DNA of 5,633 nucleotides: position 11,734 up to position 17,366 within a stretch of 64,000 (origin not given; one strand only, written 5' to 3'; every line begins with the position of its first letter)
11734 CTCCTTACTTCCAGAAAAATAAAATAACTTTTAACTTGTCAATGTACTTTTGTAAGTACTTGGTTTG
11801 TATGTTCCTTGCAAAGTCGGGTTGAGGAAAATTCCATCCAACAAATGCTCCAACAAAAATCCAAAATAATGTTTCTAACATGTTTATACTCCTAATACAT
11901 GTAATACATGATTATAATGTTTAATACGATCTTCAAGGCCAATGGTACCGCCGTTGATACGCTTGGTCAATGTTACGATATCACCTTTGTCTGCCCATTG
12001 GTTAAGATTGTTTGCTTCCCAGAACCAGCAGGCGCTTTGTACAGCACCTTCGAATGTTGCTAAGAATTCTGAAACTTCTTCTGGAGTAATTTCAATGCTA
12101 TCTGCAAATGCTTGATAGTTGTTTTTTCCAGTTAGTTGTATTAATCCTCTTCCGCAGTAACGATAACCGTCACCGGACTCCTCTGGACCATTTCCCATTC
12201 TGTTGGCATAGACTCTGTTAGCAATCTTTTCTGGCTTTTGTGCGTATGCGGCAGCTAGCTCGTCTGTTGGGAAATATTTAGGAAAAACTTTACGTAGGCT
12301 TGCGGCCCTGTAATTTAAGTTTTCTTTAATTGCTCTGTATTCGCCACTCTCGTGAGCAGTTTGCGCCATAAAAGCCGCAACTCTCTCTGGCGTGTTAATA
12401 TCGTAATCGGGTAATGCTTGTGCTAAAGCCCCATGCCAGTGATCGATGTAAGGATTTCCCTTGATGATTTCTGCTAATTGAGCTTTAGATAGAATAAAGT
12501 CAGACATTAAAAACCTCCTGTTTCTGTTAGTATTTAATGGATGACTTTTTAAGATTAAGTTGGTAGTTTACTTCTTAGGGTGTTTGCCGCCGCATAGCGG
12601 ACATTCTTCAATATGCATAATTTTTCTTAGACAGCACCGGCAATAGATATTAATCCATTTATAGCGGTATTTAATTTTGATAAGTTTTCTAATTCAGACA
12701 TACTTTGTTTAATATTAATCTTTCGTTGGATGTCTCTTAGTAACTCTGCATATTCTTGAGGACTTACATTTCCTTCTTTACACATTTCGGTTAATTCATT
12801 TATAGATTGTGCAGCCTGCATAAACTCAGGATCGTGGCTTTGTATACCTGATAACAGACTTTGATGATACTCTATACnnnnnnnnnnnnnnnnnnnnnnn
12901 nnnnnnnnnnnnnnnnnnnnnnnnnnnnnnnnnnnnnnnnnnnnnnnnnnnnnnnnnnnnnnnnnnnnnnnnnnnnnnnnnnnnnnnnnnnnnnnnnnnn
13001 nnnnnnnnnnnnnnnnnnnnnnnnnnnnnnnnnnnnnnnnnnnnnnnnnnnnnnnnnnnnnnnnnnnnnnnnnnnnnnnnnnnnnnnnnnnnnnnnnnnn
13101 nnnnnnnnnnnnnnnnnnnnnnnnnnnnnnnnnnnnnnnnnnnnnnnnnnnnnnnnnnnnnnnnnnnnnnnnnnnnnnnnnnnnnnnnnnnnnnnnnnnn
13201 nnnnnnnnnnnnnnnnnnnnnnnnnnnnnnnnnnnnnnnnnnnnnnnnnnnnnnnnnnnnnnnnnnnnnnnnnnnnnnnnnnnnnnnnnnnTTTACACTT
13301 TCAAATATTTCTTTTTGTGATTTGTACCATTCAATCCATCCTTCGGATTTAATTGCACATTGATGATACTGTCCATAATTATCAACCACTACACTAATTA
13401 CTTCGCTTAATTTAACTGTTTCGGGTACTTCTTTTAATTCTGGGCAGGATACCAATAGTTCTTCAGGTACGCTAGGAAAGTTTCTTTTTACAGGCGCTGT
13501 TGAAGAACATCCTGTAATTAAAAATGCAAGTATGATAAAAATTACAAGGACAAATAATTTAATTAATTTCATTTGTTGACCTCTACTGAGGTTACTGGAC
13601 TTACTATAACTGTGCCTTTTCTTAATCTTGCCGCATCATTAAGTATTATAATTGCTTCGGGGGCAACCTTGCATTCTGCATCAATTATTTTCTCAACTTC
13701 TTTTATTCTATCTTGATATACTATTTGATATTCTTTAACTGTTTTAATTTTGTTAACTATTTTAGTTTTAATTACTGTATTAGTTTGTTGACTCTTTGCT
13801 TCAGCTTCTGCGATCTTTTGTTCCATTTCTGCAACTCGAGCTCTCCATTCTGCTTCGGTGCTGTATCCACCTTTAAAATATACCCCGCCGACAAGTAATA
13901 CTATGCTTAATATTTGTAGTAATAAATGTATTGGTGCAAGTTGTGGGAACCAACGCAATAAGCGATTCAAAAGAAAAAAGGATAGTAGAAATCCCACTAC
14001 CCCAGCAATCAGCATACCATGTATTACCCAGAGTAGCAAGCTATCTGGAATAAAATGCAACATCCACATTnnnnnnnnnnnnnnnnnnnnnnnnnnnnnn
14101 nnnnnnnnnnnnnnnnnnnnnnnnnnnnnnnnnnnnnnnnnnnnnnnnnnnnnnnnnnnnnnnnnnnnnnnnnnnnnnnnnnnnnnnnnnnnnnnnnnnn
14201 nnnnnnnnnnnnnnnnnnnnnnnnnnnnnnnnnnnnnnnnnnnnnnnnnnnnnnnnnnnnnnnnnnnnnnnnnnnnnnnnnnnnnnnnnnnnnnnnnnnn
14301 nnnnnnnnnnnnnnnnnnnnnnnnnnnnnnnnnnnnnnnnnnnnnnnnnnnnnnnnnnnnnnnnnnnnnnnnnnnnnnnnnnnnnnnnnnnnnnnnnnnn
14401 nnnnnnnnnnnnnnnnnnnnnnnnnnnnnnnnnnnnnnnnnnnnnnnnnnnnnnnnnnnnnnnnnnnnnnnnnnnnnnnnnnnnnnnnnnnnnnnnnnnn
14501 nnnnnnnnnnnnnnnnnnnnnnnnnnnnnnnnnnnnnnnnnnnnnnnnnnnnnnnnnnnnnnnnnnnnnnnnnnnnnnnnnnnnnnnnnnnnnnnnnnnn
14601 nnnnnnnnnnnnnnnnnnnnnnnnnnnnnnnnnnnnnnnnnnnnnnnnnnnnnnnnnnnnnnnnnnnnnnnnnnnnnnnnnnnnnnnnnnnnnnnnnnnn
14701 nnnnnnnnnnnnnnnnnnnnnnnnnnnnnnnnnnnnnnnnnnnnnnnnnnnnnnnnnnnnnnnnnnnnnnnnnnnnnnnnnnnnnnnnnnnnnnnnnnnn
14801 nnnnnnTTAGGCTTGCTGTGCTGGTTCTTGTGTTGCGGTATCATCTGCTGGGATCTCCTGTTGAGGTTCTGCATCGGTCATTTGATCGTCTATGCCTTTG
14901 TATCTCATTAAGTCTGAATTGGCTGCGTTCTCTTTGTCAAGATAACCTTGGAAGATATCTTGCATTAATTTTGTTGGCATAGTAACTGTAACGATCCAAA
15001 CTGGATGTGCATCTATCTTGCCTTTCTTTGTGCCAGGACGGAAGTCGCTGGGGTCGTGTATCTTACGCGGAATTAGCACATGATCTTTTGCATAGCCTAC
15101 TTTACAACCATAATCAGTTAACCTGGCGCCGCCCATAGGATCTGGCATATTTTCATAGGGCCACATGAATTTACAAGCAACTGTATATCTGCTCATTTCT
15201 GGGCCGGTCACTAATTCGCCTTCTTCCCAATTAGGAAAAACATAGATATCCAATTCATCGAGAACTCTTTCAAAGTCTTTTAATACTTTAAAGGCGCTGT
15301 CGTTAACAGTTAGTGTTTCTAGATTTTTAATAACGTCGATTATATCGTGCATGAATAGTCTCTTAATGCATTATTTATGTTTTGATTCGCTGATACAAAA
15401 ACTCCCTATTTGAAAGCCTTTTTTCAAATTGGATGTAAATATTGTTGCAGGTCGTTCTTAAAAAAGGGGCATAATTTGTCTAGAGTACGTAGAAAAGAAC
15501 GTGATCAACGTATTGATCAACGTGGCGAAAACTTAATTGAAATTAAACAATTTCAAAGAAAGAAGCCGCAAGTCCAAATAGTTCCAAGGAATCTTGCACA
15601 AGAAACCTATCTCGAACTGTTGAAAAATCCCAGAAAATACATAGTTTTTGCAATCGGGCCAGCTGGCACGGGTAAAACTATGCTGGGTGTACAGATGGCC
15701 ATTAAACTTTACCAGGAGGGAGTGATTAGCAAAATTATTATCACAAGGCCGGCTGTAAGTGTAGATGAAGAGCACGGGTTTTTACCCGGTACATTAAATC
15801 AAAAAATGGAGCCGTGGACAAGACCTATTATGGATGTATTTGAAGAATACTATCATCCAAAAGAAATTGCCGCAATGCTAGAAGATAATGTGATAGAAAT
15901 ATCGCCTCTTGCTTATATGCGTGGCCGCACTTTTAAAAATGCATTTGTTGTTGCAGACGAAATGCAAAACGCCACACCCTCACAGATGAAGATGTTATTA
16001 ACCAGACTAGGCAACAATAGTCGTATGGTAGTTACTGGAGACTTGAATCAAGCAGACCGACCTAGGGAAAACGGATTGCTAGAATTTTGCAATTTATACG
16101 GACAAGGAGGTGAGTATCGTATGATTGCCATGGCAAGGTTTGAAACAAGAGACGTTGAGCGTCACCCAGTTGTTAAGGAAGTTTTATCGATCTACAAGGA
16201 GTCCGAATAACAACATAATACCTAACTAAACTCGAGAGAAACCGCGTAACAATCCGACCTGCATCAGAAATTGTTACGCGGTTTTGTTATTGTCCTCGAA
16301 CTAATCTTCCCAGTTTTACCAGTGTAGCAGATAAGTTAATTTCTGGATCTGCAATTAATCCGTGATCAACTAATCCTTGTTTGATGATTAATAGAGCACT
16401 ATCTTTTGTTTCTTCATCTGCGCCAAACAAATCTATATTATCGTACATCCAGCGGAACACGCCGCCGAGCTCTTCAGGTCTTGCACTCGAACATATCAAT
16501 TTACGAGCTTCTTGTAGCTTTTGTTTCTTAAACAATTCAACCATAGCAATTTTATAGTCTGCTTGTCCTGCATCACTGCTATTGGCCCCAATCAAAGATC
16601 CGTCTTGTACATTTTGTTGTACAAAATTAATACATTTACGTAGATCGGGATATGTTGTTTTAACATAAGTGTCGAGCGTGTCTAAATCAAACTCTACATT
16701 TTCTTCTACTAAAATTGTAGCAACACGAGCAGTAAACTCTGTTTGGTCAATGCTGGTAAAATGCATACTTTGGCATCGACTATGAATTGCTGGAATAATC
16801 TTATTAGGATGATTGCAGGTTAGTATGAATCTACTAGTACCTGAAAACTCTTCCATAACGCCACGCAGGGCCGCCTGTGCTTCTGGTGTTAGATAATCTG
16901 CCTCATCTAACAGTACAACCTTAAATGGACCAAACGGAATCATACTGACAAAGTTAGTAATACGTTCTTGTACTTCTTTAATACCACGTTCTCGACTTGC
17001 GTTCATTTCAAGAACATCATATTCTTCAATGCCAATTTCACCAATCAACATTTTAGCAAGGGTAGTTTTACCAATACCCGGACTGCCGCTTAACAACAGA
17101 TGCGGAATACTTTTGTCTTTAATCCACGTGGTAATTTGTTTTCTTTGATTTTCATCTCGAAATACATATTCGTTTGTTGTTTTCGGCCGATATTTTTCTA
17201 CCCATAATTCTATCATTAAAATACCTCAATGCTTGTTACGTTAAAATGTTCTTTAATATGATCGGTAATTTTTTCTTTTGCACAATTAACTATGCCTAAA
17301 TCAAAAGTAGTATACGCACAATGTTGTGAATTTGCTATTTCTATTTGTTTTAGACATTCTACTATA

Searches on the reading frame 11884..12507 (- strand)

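Call 75: search_protein_families(library=phrogs, proteins=[window:11884-12507:-], max_evalue=0.001)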
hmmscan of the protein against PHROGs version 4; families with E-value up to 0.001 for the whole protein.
window:11884-12507:- (207 aa): 8 families
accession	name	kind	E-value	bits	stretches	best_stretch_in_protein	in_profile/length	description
phrog_181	-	lysis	3.2e-75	255.5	1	5-206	331-531/769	endolysin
phrog_26317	-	unknown function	2e-30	106.2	1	94-207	8-119/119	-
phrog_14712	-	moron, auxiliary metabolic gene and host takeover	1.1e-29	104.6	1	100-205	74-187/322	chitinase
phrog_9506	-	lysis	4.5e-29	103.1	2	97-203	69-191/330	endolysin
phrog_317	-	lysis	6.4e-17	62.8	1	25-201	213-355/492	endolysin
phrog_1519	-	lysis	3.4e-16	60.4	1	26-203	221-378/502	endolysin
phrog_34417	-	unknown function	6e-14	53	1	100-200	76-190/326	-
phrog_3201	-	tail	4.2e-12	45.5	1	43-202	2039-2202/2408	tail fiber protein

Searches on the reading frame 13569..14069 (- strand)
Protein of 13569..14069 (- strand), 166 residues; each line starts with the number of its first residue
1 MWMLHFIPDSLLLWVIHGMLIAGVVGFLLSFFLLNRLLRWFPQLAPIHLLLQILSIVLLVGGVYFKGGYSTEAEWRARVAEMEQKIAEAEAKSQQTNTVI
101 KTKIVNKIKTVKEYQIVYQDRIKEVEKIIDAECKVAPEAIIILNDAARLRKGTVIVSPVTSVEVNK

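Call 75: search_protein_families(library=phrogs, proteins=[window:13569-14069:-], max_evalue=0.001)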
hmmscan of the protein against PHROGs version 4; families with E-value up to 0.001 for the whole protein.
window:13569-14069:- (166 aa): 4 families
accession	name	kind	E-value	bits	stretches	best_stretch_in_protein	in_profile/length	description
phrog_4952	-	other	1.5e-07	32.6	1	50-147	7-113/171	signal peptide motif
phrog_8821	-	lysis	4e-06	28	1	51-127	13-96/130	Rz-like spanin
phrog_312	-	lysis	3.9e-05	24.7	1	50-112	12-74/173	Rz-like spanin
phrog_2536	-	lysis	0.00064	20.8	1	50-147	8-107/129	Rz-like spanin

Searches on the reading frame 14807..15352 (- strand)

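Call 75: search_protein_families(library=phrogs, proteins=[window:14807-15352:-], max_evalue=0.001)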
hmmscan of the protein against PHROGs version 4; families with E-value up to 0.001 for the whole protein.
window:14807-15352:- (181 aa): 1 family
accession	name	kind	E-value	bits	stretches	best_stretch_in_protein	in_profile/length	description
phrog_12928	-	head and packaging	4.4e-24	86.2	1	7-166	6-168/186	virion structural protein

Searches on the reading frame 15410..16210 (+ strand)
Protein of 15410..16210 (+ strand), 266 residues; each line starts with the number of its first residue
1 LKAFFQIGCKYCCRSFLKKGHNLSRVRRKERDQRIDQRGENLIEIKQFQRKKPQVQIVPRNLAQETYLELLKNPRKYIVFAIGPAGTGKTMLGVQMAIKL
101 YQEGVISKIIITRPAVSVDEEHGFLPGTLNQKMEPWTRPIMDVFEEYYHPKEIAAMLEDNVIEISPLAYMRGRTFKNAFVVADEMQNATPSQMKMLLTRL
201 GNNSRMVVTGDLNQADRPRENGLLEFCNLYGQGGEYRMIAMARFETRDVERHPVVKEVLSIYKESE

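Call 49: search_protein_families(library=pfam, proteins=[window:15410-16210:+], max_evalue=0.01)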
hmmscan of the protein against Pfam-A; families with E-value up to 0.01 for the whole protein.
window:15410-16210:+ (266 aa): 6 families
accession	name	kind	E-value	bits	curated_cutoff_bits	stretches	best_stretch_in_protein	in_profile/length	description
PF02562.22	PhoH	-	3.1e-71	239.6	27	1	57-263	2-205/205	PhoH-like protein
PF13604.12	AAA_30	-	2.6e-06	27.8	27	1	64-244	6-156/191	AAA domain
PF13245.12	AAA_19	-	1.1e-05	26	25.1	1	78-215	13-129/134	AAA domain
PF13401.12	AAA_22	-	0.00023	21.9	27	1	76-200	5-108/130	AAA domain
PF25199.1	nSTAND_NTPase5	-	0.00032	21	34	1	57-104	19-69/145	Novel STAND NTPase 5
PF00580.27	UvrD-helicase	-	0.0013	18.9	23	1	34-215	105-251/271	UvrD/REP helicase N-terminal domain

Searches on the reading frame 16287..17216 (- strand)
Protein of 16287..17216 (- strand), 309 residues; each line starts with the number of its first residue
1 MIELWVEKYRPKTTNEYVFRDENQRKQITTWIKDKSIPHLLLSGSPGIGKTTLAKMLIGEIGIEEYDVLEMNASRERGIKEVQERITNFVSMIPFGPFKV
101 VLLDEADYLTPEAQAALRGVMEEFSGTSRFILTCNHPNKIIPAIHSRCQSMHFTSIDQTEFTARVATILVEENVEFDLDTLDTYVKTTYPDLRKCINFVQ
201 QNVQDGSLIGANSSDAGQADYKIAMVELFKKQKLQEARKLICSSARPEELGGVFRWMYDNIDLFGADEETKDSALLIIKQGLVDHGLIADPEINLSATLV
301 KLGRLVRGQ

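Call 16: search_protein_families(library=pfam, proteins=[window:16287-17216:-], max_evalue=0.01)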
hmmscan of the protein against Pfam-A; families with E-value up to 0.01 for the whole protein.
window:16287-17216:- (309 aa): 18 families
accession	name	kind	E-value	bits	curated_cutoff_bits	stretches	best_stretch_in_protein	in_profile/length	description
PF00004.35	AAA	-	5.8e-18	66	21.2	1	40-151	1-126/131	ATPase family associated with various cellular activities (AAA)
PF13177.12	DNA_pol3_delta2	-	3.2e-13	50.4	27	1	77-156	81-160/161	DNA polymerase III, delta subunit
PF03215.21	Rad17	-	3.3e-07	30.9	23.8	1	3-108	7-119/186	Rad17 P-loop domain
PF05496.18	RuvB_N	-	1.3e-06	28.7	27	1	10-124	2-111/159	Holliday junction DNA helicase RuvB P-loop domain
PF20720.3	nSTAND3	-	3.7e-06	27.2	27.2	1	39-73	19-53/155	Novel STAND NTPase 3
PF13401.12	AAA_22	-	4.3e-06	27.5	27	1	39-89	7-57/130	AAA domain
PF24883.2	NPHP3_N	-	3.9e-05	24.3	24.8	1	24-61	8-46/164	Nephrocystin 3, N-terminal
PF13173.12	AAA_14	-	4e-05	24.1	27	1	40-137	5-100/129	AAA domain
PF07726.17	AAA_3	-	0.00064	20.1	27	1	39-124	1-89/131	ATPase family associated with various cellular activities (AAA)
PF13191.12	AAA_16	-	0.0013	19.7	32.6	0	27-57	11-44/167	AAA ATPase domain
PF12775.13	AAA_7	-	0.0015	18.6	25.8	1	39-90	35-86/181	P-loop containing dynein motor region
PF00005.33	ABC_tran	-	0.003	18.6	25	0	40-85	14-60/137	ABC transporter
PF25201.1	nSTAND6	-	0.0043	17.5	27.7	0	33-87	14-68/148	Novel STAND NTPase 6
PF02367.23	TsaE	-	0.0073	16.7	26.6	0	26-65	8-49/128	Threonylcarbamoyl adenosine biosynthesis protein TsaE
PF01078.27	Mg_chelatase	-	0.0079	16.1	20.3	0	39-71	24-57/207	Magnesium chelatase, subunit ChlI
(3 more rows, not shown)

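Call 46: search_dna_similar(query=window:16287-17213:-, collection=phages, mode=protein, max_rows=15)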
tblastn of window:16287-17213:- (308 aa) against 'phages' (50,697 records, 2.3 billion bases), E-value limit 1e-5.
Records with a match: 2707; places in all: 2717; records where one place covers at least 80% of the query: 1831.
Best place of each record, by identity: <60% 2707.
By first word of the organism name: Escherichia 676; Synechococcus 377; Klebsiella 332; Salmonella 203; Vibrio 172; Shigella 89; Aeromonas 82; Acinetobacter 75; Cyanophage 61; Enterobacter 59; and 72 more.
By host as written in the record: - 488; Escherichia coli 281; Klebsiella pneumoniae 115; Synechococcus 107; Synechococcus sp. 38; Escherichia coli O157:H7 38; Salmonella enterica 30; Synechococcus sp. WH7803 28; and 608 more.
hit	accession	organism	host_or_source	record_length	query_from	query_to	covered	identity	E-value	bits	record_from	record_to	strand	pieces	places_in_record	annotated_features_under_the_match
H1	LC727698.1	Pseudomonas phage sp. 30-3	Pseudomonas aeruginosa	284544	2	307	99%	53.6%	3e-112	362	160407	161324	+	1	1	ATPase AAA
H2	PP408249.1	Pseudomonas phage vB_Pa-PAC2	Pseudomonas aeruginosa PAO1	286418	2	307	99%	53.6%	3e-112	362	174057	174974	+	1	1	AAA domain-containing protein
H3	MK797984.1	Pseudomonas phage vB_PaeM_PA5oct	-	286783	2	307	99%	53.6%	3e-112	362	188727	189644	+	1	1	hypothetical protein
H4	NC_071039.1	Pseudomonas phage vB_PaeM_PA5oct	-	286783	2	307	99%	53.6%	3e-112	362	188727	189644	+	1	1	hypothetical protein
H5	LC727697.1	Pseudomonas phage sp. 30-2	Pseudomonas aeruginosa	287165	2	307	99%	53.6%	3e-112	362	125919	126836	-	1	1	ATPase AAA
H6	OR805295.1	Pseudomonas phage Paride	Pseudomonas aeruginosa PAO1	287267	2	307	99%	53.6%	3e-112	362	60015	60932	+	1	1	clamp loader of DNA polymerase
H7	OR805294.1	Pseudomonas phage Ettore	Pseudomonas aeruginosa PAO1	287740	2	307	99%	53.6%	3e-112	362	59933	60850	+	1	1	clamp loader of DNA polymerase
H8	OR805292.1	Pseudomonas phage Cassandra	Pseudomonas aeruginosa PAO1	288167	2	307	99%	53.6%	3e-112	362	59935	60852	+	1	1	clamp loader of DNA polymerase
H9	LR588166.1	Pseudomonas phage vB_PaeM_MIJ3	-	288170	2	307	99%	53.6%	3e-112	362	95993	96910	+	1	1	dnaX: DNA polymerase III subunit tau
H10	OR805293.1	Pseudomonas phage Deifobo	Pseudomonas aeruginosa PAO1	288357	2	307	99%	53.6%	3e-112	362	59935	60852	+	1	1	clamp loader of DNA polymerase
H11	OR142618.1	Pseudomonas phage Callisto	Pseudomonas aeruginosa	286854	2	307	99%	53.6%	5e-112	362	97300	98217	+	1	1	ruvB: holliday junction ATP-dependent DNA helicase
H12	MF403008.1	Agrobacterium phage Atu_ph07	Agrobacterium tumefaciens C58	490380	2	304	98%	46.1%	7e-82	275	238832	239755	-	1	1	replication factor C small subunit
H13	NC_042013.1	Agrobacterium phage Atu_ph07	Agrobacterium tumefaciens C58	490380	2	304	98%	46.1%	7e-82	275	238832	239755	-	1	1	clamp loader of DNA polymerase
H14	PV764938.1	Sinorhizobium phage Phosso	Sinohrizobium meliloti NRRL L-50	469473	2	304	98%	43.8%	3e-84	282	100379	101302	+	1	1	AAA-ATPase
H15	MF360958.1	Salicola phage SCTP-2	Salicola sp. PV4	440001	2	304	98%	43.2%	2e-70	242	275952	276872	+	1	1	294: clamp loader subunit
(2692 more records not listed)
